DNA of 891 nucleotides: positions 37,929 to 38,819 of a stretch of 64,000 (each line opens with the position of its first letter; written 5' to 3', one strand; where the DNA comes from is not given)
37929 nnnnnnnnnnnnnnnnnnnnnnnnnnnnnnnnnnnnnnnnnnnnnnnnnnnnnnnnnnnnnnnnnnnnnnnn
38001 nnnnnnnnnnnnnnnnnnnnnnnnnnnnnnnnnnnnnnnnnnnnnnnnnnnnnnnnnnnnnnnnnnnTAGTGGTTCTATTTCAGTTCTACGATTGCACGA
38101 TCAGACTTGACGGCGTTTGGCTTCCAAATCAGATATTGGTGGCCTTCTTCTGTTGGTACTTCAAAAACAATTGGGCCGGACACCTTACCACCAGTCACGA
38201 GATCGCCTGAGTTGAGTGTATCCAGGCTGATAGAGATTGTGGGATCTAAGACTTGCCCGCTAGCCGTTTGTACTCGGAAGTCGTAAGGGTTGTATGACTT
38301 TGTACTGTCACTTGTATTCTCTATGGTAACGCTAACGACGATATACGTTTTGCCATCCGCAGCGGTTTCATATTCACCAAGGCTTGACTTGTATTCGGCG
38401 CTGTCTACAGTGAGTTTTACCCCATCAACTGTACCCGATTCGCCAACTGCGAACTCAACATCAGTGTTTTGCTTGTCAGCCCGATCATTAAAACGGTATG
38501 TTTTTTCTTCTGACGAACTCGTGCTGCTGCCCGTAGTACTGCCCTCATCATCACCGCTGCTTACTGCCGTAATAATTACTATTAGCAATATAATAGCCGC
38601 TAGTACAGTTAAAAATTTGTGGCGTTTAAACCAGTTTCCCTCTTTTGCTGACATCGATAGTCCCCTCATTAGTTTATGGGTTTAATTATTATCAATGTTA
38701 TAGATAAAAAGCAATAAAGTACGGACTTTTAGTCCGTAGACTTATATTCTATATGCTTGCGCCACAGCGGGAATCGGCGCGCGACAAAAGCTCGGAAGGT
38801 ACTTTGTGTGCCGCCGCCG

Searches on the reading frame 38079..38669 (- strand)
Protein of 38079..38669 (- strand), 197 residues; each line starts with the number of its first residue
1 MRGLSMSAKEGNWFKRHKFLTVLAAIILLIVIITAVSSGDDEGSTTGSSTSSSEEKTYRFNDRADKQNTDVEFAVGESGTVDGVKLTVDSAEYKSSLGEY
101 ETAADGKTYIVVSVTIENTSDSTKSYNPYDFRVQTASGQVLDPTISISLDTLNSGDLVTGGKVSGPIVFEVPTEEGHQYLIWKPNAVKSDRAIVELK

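Call 14: search_protein_families(library=padloc, proteins=[window:38079-38669:-], max_evalue=0.01)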
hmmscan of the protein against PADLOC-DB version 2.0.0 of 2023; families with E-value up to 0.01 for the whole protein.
window:38079-38669:- (197 aa): 0 families

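Call 15: search_protein_families(library=phrogs, proteins=[window:38079-38669:-], max_evalue=0.01)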
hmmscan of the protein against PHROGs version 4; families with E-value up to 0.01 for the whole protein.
window:38079-38669:- (197 aa): 3 families
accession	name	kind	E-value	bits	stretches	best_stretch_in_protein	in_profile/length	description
phrog_806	-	unknown function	8.3e-28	98.7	1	18-195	4-184/187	-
phrog_3727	-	unknown function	6.5e-08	33.6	1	20-175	4-173/209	-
phrog_23043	-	unknown function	0.0082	17.2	0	23-130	24-127/164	-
